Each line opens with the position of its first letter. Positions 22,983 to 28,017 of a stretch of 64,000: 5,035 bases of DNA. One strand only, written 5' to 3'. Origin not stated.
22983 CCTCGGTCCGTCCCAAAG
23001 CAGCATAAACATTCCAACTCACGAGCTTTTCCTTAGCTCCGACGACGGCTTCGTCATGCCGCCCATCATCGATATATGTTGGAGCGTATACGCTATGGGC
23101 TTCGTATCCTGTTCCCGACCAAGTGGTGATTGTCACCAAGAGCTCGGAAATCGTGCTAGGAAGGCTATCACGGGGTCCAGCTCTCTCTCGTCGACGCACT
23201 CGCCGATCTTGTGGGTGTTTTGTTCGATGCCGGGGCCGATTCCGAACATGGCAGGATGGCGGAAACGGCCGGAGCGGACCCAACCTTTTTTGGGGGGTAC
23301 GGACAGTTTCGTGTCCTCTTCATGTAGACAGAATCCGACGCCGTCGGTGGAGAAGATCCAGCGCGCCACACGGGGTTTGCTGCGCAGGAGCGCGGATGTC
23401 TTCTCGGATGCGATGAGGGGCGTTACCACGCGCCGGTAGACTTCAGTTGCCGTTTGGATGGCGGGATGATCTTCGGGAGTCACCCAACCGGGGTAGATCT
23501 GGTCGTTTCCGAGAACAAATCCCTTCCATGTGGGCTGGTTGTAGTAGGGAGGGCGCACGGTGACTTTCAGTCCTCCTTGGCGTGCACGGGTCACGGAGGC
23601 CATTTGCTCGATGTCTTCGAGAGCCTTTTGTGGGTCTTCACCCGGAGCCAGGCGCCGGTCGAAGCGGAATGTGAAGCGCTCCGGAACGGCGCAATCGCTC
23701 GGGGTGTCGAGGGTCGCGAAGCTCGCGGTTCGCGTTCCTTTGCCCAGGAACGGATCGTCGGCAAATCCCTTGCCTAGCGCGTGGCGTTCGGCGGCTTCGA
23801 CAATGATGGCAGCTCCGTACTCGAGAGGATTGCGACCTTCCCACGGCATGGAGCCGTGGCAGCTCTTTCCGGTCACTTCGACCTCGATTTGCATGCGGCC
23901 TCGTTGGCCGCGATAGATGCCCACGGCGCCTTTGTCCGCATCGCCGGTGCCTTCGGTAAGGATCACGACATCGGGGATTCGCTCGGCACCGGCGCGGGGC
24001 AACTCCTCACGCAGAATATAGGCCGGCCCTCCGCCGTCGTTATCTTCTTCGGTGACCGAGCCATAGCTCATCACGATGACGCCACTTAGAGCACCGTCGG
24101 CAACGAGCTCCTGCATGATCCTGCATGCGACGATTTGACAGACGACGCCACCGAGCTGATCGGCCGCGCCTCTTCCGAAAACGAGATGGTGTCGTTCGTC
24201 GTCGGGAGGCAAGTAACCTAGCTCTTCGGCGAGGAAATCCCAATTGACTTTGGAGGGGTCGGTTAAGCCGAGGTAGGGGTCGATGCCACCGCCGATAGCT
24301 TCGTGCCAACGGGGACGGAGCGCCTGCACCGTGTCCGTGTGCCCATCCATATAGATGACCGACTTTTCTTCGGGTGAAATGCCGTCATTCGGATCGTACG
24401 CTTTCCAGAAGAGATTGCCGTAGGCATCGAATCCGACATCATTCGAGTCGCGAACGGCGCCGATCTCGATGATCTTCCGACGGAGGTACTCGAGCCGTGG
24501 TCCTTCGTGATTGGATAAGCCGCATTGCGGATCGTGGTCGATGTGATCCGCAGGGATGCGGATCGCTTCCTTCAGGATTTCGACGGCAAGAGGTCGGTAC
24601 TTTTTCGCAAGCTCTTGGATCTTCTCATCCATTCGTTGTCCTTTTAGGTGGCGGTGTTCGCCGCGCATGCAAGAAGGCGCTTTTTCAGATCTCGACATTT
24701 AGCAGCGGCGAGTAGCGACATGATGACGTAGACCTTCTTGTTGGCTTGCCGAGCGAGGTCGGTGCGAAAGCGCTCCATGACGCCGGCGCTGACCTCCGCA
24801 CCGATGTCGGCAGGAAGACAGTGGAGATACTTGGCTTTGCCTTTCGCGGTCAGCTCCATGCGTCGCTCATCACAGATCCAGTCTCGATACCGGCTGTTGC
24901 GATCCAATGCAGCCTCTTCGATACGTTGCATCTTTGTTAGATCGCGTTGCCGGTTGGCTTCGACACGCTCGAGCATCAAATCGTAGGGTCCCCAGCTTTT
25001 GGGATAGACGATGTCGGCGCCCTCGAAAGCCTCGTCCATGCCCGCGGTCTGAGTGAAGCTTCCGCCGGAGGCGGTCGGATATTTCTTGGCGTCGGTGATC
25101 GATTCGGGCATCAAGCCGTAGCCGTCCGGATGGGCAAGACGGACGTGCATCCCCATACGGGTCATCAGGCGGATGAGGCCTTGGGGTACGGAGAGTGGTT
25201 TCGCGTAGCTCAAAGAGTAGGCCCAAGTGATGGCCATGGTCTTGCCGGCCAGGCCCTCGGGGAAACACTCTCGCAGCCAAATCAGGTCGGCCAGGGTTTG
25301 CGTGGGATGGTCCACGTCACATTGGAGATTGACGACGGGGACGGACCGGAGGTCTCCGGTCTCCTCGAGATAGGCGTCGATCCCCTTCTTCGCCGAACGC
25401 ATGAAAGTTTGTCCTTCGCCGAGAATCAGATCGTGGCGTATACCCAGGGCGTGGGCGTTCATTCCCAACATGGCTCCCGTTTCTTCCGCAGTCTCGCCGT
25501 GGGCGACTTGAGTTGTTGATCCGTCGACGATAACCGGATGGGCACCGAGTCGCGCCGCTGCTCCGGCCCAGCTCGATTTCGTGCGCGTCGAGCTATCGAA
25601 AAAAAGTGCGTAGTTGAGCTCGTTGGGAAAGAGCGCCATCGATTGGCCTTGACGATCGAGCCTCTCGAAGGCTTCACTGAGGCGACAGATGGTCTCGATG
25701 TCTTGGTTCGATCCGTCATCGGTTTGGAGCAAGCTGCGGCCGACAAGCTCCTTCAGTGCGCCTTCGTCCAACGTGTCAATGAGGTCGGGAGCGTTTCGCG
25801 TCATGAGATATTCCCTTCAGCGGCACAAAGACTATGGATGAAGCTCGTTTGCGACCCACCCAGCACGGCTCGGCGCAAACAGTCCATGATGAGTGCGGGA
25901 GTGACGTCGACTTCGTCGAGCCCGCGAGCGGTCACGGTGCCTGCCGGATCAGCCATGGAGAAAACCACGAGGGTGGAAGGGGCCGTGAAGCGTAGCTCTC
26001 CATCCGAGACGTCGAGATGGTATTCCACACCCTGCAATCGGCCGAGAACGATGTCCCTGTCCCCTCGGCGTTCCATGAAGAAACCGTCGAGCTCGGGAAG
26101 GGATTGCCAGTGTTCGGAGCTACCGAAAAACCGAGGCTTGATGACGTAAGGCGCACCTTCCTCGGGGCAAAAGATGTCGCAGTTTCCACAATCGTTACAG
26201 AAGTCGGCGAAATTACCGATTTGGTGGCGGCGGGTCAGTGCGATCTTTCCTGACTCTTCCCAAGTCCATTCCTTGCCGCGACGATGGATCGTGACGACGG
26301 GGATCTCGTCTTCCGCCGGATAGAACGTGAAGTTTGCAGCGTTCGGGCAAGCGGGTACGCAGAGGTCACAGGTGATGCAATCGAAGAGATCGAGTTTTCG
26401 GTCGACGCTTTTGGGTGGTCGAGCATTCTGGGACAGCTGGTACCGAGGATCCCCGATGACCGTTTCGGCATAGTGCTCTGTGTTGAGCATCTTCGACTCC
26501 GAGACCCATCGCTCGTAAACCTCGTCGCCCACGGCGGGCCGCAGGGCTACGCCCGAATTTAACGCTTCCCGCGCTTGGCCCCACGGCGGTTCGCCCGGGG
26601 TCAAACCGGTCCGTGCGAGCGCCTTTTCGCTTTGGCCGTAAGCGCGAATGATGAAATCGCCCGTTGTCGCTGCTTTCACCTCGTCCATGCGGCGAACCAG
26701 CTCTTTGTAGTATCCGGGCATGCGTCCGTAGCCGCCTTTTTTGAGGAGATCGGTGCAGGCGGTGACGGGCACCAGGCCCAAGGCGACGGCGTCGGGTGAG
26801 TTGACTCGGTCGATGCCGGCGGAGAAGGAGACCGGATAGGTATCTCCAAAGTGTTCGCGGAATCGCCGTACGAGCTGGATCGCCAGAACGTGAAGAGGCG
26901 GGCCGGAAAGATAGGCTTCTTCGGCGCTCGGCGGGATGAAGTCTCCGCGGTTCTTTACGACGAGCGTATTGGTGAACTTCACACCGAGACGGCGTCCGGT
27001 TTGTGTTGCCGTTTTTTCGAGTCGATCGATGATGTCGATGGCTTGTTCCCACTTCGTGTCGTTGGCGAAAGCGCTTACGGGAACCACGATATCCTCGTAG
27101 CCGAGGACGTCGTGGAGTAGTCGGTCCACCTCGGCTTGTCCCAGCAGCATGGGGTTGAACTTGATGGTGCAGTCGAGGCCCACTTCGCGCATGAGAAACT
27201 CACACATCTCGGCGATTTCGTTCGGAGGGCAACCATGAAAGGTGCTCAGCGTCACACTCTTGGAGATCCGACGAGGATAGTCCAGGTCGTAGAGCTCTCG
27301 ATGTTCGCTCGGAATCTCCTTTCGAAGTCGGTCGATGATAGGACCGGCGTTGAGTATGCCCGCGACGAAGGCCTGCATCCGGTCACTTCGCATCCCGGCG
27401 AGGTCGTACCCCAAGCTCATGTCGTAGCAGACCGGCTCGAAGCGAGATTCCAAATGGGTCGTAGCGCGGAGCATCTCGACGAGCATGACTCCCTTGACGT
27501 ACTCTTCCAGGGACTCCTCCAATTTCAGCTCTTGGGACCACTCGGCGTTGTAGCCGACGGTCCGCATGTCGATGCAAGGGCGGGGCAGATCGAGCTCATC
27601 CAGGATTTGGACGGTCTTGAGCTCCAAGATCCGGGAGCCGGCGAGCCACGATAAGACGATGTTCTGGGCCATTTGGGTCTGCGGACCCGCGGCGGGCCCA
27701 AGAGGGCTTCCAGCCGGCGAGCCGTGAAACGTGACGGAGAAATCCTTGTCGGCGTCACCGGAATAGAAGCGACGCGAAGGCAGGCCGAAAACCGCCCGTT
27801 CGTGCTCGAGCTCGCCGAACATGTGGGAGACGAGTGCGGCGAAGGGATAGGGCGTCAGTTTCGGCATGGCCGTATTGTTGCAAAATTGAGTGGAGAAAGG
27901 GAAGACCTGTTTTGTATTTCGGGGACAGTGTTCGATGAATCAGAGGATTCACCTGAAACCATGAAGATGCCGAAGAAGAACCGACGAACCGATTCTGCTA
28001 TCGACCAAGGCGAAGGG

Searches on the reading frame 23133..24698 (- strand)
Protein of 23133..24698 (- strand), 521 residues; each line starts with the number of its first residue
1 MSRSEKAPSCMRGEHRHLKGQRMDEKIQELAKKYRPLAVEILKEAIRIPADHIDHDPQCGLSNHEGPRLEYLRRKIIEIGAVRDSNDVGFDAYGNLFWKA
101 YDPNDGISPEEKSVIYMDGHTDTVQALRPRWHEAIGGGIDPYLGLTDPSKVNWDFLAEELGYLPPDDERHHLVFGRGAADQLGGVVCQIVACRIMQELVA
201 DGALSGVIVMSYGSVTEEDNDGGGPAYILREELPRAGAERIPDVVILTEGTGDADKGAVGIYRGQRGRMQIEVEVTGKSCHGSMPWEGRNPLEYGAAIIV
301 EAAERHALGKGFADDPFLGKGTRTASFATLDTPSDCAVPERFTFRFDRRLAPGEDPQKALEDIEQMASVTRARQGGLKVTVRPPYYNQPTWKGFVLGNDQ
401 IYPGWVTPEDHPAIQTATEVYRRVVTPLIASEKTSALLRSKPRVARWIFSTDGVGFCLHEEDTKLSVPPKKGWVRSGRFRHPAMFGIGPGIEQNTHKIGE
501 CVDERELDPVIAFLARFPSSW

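Call 37: search_protein_families(library=pfam, proteins=[window:23133-24698:-], max_evalue=0.0001)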
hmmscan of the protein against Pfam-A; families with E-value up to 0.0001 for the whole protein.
window:23133-24698:- (521 aa): 2 families
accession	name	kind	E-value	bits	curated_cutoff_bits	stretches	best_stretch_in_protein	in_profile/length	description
PF07687.19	M20_dimer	-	1.4e-12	47.9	21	1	264-368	2-100/107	Peptidase dimerisation domain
PF01546.33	Peptidase_M20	-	7.6e-07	29.7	24.6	0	171-371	26-113/206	Peptidase family M20/M25/M40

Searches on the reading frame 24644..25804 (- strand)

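Call 37: search_protein_families(library=pfam, proteins=[window:24644-25804:-], max_evalue=0.0001)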
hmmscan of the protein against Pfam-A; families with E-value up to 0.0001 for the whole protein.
window:24644-25804:- (386 aa): 2 families
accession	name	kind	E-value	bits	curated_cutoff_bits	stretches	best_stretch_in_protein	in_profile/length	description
PF02729.26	OTCace_N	-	2.1e-25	90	29.9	1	23-179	1-148/148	Aspartate/ornithine carbamoyltransferase, carbamoyl-P binding domain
PF00185.30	OTCace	-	2.7e-23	83.2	29.4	1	208-367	17-156/157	Aspartate/ornithine carbamoyltransferase, Asp/Orn binding domain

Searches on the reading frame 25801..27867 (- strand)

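Call 37: search_protein_families(library=pfam, proteins=[window:25801-27867:-], max_evalue=0.0001)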
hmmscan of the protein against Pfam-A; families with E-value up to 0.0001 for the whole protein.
window:25801-27867:- (688 aa): 3 families
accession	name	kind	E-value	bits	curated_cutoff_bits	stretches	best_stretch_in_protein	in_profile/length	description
PF13183.11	Fer4_8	-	4.7e-07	30.7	27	1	495-569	3-66/68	4Fe-4S dicluster domain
PF13187.11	Fer4_9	-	4.5e-06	27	27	0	486-510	34-50/52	4Fe-4S dicluster domain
PF13534.11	Fer4_17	-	8.8e-06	26.6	22.2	0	497-570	2-59/61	4Fe-4S dicluster domain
